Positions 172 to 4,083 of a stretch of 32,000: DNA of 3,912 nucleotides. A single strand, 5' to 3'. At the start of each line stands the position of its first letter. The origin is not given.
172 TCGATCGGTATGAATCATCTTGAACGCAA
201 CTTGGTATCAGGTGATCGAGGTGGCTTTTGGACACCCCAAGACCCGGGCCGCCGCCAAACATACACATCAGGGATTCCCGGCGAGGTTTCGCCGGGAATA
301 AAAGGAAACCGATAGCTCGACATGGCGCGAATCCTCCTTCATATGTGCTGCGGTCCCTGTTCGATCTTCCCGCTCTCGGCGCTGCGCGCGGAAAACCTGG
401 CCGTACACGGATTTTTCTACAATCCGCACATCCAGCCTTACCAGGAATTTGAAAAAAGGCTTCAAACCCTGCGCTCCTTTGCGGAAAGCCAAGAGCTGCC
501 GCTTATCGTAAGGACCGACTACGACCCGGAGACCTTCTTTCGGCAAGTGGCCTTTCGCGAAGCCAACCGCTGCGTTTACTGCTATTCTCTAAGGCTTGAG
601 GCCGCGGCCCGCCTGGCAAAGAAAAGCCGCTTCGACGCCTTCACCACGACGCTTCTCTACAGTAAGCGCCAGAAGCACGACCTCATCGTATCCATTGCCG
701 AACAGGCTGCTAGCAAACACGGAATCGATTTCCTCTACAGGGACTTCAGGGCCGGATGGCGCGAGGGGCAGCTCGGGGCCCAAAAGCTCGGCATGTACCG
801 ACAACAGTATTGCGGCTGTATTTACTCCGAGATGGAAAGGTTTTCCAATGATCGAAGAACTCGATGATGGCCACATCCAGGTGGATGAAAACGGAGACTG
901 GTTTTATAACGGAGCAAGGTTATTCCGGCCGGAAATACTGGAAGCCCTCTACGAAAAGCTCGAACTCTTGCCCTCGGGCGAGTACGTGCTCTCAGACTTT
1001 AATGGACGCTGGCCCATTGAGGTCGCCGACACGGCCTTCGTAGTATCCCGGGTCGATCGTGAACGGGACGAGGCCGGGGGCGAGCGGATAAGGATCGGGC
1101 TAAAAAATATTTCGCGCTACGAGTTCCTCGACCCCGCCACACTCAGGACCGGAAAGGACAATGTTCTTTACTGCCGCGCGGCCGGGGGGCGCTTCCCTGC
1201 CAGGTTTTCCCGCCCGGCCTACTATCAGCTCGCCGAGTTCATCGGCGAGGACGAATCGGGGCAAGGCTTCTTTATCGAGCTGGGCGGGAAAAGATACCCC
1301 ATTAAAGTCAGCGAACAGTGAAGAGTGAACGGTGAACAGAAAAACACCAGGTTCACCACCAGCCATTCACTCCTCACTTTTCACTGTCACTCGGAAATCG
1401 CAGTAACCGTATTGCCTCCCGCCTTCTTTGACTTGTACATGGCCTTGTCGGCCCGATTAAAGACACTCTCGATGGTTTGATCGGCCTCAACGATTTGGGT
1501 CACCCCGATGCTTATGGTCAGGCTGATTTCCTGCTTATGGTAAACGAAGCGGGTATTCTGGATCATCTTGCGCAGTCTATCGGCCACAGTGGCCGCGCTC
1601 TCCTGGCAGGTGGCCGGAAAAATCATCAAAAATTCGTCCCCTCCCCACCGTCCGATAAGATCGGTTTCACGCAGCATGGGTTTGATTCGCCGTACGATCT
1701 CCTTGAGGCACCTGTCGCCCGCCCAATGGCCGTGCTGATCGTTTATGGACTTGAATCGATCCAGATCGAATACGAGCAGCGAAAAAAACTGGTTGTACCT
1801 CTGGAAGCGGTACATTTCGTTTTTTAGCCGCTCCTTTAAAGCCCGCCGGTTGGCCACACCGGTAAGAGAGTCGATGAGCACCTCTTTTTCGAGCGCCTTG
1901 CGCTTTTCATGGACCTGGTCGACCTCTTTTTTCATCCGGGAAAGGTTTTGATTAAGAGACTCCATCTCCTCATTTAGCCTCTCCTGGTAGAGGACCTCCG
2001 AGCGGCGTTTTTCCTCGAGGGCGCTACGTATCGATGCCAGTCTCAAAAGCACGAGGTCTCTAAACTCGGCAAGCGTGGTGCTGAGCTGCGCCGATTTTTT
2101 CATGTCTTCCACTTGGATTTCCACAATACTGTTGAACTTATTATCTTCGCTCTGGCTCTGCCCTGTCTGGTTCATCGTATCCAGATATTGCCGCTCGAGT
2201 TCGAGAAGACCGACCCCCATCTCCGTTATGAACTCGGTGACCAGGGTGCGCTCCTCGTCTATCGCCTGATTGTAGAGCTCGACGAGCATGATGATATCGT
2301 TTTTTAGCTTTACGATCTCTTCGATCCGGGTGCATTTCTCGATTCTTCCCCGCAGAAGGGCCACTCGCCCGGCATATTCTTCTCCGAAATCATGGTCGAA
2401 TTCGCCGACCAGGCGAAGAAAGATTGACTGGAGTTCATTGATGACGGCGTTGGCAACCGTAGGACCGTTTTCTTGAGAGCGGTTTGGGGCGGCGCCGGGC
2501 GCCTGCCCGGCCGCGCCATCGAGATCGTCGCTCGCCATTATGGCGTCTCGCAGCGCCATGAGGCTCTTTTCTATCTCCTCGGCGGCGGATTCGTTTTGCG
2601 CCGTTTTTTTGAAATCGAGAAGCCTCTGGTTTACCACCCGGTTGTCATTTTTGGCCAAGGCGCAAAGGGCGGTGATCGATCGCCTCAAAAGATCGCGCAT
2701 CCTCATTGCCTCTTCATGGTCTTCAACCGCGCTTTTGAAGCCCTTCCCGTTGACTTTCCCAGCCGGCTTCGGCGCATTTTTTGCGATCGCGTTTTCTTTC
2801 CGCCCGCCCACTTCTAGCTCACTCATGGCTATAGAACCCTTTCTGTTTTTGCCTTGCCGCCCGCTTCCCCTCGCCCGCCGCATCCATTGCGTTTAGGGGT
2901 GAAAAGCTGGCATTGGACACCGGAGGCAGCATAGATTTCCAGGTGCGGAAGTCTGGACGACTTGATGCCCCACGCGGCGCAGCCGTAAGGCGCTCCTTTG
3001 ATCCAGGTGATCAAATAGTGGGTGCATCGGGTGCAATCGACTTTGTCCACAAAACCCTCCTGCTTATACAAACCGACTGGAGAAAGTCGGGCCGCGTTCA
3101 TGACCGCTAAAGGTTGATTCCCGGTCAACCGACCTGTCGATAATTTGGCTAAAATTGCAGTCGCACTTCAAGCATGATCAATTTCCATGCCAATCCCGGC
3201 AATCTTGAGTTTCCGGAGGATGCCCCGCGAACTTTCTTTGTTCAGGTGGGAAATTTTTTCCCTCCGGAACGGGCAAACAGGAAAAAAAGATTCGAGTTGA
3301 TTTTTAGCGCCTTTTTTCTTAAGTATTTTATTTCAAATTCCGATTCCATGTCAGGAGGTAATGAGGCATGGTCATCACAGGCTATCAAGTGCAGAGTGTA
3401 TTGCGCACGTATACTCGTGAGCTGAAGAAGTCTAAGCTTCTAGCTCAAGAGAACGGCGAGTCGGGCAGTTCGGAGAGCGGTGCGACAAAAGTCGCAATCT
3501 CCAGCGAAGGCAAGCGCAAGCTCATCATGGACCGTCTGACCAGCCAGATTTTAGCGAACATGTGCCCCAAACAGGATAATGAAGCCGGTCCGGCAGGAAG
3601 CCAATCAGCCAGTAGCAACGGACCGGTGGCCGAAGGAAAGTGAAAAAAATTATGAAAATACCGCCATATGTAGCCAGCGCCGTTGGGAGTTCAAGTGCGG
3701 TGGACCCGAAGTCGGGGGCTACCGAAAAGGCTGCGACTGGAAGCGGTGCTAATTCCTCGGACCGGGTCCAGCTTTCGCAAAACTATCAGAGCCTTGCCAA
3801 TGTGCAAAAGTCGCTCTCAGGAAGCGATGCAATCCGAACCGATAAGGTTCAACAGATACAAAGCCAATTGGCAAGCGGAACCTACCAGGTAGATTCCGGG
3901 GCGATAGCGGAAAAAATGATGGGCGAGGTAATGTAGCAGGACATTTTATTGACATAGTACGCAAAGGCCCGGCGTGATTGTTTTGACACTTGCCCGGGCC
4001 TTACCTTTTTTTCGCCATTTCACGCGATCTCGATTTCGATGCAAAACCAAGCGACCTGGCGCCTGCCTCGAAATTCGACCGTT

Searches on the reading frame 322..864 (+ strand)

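Call 65: search_protein_families(library=pfam, proteins=[window:322-864:+], max_evalue=0.001)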
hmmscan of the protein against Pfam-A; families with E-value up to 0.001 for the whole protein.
window:322-864:+ (181 aa): 1 family
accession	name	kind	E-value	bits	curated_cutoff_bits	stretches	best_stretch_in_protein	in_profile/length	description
PF02677.20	QueH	-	1.6e-60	204.6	23.5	1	4-171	1-174/175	Epoxyqueuosine reductase QueH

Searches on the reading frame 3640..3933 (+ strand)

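Call 65: search_protein_families(library=pfam, proteins=[window:3640-3933:+], max_evalue=0.001)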
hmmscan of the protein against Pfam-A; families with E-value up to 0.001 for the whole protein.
window:3640-3933:+ (98 aa): 1 family
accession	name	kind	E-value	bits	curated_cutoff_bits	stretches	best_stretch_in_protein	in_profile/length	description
PF04316.19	FlgM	-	3.9e-17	62.7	25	1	41-94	1-54/55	Anti-sigma-28 factor, FlgM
